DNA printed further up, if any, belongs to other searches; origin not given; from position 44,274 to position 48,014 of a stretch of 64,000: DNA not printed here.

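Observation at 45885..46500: Isoleucyl-tRNA synthetase carries an embedded histidine-phosphatase (phosphoglycerate-mutase-like) domain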

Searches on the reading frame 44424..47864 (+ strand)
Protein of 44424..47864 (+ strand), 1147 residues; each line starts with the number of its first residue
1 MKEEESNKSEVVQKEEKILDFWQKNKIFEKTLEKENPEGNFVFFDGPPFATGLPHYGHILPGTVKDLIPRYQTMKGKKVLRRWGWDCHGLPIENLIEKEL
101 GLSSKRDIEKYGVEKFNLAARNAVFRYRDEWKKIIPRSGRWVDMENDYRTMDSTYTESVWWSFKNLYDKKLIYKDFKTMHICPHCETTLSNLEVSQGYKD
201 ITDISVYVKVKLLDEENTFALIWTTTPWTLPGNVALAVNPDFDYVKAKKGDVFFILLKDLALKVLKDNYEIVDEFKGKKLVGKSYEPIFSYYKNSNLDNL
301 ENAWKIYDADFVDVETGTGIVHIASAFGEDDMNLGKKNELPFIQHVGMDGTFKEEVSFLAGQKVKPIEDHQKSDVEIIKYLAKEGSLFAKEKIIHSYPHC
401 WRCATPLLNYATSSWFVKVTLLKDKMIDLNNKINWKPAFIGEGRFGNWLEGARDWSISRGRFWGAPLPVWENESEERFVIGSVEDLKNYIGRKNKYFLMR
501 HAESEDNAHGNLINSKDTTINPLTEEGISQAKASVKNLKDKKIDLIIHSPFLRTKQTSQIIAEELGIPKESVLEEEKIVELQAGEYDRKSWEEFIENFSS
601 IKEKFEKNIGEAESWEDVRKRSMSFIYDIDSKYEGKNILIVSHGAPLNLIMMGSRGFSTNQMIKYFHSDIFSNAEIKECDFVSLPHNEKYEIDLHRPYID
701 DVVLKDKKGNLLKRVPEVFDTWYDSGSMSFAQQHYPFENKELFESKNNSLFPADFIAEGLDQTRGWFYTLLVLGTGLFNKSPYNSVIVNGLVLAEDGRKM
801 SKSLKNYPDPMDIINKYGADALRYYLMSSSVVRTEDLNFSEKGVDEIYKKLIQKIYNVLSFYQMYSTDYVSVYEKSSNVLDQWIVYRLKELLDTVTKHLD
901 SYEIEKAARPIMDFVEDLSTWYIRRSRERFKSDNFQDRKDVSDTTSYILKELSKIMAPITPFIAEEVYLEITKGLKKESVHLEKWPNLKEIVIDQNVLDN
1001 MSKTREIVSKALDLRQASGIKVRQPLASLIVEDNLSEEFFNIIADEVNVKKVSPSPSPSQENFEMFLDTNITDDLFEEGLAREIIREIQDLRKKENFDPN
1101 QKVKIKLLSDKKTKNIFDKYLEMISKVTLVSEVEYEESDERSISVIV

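Call 3: search_protein_families(library=pfam, proteins=[window:44424-47864:+], max_evalue=0.01)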
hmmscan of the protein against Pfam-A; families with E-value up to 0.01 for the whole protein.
window:44424-47864:+ (1147 aa): 6 families
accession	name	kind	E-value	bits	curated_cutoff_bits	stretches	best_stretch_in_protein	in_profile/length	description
PF00133.28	tRNA-synt_1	-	4.7e-134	447.7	22.7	2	17-493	1-270/414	tRNA synthetases class I (I, L, M and V)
PF00300.27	His_Phos_1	-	1.8e-32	113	21.7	1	497-667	2-171/194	Histidine phosphatase superfamily (branch 1)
PF08264.19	Anticodon_1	-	3.5e-32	111.8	25.1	1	881-1027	1-145/148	Anticodon-binding domain of tRNA ligase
PF09334.17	tRNA-synt_1g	-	1.9e-20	73.4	20.1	2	783-859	312-387/391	tRNA synthetases class I (M)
PF19302.4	DUF5915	-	8.2e-17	61.8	27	1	1062-1140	99-177/195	Domain of unknown function (DUF5915)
PF01406.26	tRNA-synt_1e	-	9.7e-06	25.6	27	1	783-845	238-297/301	tRNA synthetases class I (C) catalytic domain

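Call 4: search_protein_families(library=ncbifam, proteins=[window:44424-47864:+], max_evalue=0.01)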
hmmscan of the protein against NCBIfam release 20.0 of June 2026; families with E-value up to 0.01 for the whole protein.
window:44424-47864:+ (1147 aa): 32 families (the best 25 are shown)
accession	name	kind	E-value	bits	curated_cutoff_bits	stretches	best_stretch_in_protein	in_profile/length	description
TIGR00392.1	ileS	equivalog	2.8e-265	882.7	621.4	2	6-495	3-504/861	isoleucine--tRNA ligase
NF000258.1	MupB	exception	3.5e-230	766.7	1900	3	10-486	4-473/1033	mupirocin-resistant isoleucine--tRNA ligase MupB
NF000257.1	MupA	exception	5.4e-223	742.8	1900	3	13-490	7-473/1024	mupirocin-resistant isoleucine--tRNA ligase MupA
TIGR00422.1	valS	equivalog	4.9e-140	468.2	612.1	3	711-1051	443-777/863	valine--tRNA ligase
NF009687.0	PRK13208.1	equivalog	3.4e-127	425.7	738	3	684-1052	424-786/801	valine--tRNA ligase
NF004349.1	PRK05729.1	equivalog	1.2e-118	397.6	704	3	707-1035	429-745/860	valine--tRNA ligase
NF040702.1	ileS_w_GNAT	exception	9.5e-97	324.8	1999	3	8-253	16-276/1100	isoleucine--tRNA ligase, N-acetyltransferase domain-containing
NF011492.0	PRK14900.1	equivalog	4.9e-75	253.1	1783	3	712-1031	450-769/1044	valine--tRNA ligase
NF008957.0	PRK12300.1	subfamily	9.9e-64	215.7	677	2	10-322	5-312/946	leucine--tRNA ligase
NF000540.1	alt_ValS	exception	4.7e-62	210.1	900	3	716-1033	496-802/827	valine--tRNA ligase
TIGR00395.1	leuS_arch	equivalog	1e-53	182.7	648.5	2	15-331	4-315/938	leucine--tRNA ligase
TIGR00396.1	leuS_bact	equivalog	2.7e-43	148.2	548.4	3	14-206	6-181/843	leucine--tRNA ligase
TIGR00398.1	metG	equivalog_domain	2.7e-33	115.5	336.35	2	784-971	313-501/530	methionine--tRNA ligase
NF038349.1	dPGM_arch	equivalog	2e-24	86.6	225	1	498-650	3-144/194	2,3-diphosphoglycerate-dependent phosphoglycerate mutase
NF008900.0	PRK12267.1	equivalog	7.6e-22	77.6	598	2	782-977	283-478/648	methionine--tRNA ligase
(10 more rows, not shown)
